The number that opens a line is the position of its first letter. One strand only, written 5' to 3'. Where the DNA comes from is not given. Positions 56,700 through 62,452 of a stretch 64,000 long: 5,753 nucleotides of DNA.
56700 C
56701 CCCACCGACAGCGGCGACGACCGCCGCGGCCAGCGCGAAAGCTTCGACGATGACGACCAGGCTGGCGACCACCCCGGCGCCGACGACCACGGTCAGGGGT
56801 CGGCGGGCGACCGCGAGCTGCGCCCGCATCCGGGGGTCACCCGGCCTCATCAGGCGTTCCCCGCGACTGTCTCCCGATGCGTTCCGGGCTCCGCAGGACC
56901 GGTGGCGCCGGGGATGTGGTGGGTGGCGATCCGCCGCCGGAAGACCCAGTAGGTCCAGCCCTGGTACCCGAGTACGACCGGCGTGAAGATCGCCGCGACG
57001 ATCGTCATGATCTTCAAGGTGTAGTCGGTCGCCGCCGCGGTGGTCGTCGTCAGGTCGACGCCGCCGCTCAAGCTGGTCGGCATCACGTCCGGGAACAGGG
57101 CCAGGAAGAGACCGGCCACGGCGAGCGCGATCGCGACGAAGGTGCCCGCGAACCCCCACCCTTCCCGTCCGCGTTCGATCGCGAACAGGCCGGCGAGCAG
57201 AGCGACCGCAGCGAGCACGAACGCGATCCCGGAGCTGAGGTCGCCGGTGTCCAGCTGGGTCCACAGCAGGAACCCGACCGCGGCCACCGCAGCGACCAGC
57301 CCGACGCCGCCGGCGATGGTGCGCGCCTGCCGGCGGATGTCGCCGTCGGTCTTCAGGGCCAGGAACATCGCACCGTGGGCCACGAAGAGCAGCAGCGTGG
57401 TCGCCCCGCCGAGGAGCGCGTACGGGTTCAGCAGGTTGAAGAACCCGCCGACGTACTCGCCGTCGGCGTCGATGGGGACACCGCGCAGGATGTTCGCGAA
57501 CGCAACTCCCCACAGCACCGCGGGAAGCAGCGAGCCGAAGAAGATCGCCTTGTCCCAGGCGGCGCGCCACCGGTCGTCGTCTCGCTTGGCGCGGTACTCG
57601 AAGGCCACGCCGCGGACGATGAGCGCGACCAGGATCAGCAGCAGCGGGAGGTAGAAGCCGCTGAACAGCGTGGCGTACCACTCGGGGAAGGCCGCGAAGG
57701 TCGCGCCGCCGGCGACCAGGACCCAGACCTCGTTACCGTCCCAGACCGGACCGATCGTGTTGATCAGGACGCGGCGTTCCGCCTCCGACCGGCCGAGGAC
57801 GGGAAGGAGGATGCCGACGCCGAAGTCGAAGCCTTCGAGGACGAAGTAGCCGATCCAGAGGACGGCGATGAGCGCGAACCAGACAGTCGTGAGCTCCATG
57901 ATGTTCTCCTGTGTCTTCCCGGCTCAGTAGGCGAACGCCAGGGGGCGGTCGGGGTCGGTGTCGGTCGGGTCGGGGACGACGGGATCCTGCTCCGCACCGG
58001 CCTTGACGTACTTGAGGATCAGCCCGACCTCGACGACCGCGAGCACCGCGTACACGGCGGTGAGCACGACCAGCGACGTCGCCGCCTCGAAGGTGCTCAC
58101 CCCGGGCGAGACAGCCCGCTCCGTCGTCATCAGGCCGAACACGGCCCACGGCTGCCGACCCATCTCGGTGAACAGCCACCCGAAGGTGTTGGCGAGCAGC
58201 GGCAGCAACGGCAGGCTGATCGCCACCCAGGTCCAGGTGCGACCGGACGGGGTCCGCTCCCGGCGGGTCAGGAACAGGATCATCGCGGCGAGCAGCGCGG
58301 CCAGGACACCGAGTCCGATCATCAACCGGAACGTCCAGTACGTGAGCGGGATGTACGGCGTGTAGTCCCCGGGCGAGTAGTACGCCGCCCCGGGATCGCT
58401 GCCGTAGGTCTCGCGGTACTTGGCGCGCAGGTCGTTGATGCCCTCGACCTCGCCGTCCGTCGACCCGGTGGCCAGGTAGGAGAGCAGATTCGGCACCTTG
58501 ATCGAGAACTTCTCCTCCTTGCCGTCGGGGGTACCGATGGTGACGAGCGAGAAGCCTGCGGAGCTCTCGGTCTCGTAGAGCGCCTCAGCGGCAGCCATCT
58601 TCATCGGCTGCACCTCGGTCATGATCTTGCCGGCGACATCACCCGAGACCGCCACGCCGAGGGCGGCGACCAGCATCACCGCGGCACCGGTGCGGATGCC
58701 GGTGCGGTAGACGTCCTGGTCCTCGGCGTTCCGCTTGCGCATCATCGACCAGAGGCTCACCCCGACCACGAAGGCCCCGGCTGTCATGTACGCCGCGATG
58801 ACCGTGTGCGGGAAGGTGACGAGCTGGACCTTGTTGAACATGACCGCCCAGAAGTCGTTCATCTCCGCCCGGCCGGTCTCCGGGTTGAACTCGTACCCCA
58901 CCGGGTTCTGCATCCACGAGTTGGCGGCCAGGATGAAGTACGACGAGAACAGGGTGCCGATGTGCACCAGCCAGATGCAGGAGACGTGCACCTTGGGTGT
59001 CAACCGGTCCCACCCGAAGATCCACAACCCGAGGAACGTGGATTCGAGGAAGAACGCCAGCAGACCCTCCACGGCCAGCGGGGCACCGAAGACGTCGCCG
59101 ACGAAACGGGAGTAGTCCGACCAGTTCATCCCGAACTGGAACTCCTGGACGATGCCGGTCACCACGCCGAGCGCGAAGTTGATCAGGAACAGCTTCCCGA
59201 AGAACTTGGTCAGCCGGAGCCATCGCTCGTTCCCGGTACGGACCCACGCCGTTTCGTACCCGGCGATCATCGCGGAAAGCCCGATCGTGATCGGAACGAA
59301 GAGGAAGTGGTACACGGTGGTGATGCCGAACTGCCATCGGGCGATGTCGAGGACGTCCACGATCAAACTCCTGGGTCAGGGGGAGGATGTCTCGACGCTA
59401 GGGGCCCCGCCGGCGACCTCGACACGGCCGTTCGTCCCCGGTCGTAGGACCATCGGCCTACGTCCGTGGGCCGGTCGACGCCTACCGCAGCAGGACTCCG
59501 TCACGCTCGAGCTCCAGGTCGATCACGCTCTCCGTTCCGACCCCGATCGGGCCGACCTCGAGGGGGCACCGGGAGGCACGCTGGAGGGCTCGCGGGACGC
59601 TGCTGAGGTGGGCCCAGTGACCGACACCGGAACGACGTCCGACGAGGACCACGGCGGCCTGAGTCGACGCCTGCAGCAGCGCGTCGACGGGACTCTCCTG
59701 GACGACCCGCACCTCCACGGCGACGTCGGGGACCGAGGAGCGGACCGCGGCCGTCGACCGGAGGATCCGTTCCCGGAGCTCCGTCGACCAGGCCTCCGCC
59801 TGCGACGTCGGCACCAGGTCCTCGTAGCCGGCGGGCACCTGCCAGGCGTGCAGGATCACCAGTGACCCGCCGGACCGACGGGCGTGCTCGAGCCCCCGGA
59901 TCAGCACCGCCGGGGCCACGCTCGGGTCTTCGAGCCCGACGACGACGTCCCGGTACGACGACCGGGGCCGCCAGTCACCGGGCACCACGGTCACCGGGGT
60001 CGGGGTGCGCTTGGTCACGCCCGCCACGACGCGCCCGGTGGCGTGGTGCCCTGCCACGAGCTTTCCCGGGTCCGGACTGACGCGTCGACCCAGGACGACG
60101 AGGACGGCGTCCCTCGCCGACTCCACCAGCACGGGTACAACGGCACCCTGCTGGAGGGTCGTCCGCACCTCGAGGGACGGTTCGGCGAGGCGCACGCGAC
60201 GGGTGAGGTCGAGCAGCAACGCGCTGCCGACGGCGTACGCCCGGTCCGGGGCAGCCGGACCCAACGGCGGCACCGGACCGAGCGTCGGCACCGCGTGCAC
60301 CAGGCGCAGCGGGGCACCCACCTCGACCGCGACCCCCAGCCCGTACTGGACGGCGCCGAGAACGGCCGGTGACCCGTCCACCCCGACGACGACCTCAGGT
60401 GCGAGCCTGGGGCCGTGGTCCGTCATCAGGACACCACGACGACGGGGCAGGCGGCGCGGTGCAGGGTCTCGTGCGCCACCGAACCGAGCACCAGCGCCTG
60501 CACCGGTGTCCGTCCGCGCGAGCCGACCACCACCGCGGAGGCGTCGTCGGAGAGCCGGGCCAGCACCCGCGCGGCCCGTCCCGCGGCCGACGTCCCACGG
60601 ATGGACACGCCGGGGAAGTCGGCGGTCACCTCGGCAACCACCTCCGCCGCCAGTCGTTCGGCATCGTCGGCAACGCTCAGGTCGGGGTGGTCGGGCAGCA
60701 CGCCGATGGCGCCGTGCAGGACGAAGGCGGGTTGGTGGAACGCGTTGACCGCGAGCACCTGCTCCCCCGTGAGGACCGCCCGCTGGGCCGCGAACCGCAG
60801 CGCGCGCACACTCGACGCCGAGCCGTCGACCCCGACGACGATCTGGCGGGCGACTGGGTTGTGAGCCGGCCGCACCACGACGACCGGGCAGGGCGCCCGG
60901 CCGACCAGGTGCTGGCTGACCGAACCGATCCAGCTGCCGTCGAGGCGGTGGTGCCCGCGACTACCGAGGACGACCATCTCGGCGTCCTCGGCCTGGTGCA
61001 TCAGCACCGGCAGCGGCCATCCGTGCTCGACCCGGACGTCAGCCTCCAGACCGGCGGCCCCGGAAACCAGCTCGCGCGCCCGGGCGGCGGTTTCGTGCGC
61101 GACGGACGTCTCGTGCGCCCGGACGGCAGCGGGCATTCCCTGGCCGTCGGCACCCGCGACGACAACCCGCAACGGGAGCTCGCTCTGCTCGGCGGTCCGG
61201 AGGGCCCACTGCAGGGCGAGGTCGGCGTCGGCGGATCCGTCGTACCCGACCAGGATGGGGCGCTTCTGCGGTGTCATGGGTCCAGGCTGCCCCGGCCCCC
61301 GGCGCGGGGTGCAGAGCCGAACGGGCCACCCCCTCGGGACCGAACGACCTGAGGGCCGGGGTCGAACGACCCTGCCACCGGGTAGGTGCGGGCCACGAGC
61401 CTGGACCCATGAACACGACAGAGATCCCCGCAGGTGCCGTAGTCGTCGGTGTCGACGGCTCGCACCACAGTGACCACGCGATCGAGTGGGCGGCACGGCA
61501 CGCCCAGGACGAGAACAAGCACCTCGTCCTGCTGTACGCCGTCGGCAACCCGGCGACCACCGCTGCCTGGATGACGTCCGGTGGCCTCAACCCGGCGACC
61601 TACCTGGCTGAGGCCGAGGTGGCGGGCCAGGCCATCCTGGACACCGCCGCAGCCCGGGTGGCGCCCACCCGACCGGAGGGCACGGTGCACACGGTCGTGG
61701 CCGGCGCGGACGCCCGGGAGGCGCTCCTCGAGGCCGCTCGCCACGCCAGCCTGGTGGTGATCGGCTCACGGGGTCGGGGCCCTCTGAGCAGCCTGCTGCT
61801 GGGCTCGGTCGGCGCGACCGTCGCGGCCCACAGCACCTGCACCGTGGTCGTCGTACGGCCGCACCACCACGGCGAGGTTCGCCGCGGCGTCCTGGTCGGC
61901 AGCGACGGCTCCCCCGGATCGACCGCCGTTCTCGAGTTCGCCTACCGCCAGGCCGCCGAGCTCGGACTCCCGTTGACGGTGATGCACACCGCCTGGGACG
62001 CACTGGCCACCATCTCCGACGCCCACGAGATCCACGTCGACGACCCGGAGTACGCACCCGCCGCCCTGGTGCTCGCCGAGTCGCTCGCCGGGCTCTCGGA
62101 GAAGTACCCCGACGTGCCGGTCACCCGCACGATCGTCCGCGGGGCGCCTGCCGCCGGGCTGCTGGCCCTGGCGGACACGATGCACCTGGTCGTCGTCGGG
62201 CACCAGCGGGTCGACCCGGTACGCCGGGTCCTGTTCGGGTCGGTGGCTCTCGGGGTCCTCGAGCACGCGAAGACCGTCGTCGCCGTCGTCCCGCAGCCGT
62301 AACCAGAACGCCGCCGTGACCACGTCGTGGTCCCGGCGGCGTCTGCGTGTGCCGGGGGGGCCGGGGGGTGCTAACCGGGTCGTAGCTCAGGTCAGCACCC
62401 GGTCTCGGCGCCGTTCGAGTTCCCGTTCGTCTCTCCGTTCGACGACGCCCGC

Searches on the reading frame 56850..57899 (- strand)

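Call 21: search_protein_families(library=pfam, proteins=[window:56850-57899:-])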
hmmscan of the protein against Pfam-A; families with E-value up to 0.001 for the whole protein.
window:56850-57899:- (349 aa): 1 family
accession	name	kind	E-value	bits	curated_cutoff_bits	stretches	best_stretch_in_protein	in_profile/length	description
PF02322.20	Cyt_bd_oxida_II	-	1.1e-113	380.1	35.6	1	3-320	1-302/302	Cytochrome bd terminal oxidase subunit II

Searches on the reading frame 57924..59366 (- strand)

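Call 21: search_protein_families(library=pfam, proteins=[window:57924-59366:-])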
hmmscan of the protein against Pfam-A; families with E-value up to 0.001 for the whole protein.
window:57924-59366:- (480 aa): 1 family
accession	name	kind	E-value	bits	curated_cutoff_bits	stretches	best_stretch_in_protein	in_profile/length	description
PF01654.22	Cyt_bd_oxida_I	-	6.5e-171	568.9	26.2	1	8-457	1-417/418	Cytochrome bd terminal oxidase subunit I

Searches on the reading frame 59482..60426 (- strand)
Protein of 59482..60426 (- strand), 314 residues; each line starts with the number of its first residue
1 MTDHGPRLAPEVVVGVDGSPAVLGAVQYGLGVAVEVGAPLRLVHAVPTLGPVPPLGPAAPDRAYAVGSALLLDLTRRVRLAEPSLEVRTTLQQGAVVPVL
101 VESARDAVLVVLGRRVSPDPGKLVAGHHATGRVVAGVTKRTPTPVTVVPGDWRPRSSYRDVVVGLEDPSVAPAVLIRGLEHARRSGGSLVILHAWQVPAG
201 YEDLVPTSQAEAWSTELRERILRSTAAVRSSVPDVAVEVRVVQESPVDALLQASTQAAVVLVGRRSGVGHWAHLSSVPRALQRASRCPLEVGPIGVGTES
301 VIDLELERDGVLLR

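Call 23: search_protein_families(library=pfam, proteins=[window:59482-60426:-], max_evalue=0.01)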
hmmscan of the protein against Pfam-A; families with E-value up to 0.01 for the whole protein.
window:59482-60426:- (314 aa): 1 family
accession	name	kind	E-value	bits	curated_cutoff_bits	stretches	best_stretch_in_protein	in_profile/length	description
PF00582.32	Usp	-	1.1e-22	81.5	24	2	158-289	2-137/141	Universal stress protein family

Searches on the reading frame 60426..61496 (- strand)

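Call 23: search_protein_families(library=pfam, proteins=[window:60426-61496:-], max_evalue=0.01)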
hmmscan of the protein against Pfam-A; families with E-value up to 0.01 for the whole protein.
window:60426-61496:- (356 aa): 1 family
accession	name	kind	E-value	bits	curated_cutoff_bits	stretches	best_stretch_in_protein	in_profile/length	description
PF00582.32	Usp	-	2.9e-40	138.5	24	2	79-209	3-141/141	Universal stress protein family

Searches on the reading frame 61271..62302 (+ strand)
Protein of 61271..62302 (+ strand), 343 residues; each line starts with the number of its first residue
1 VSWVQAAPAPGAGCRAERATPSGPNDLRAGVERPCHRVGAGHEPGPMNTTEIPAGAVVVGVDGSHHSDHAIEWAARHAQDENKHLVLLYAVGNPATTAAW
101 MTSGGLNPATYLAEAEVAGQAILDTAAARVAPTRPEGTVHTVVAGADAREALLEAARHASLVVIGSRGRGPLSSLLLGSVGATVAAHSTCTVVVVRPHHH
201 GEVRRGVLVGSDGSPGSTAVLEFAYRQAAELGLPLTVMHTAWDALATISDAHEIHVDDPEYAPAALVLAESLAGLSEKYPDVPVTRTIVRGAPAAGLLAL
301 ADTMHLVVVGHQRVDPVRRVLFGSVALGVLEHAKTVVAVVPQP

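Call 23: search_protein_families(library=pfam, proteins=[window:61271-62302:+], max_evalue=0.01)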
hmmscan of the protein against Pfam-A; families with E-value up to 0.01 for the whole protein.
window:61271-62302:+ (343 aa): 1 family
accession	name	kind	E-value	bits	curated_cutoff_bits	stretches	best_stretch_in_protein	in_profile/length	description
PF00582.32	Usp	-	9.4e-41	140.1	24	2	57-196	5-141/141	Universal stress protein family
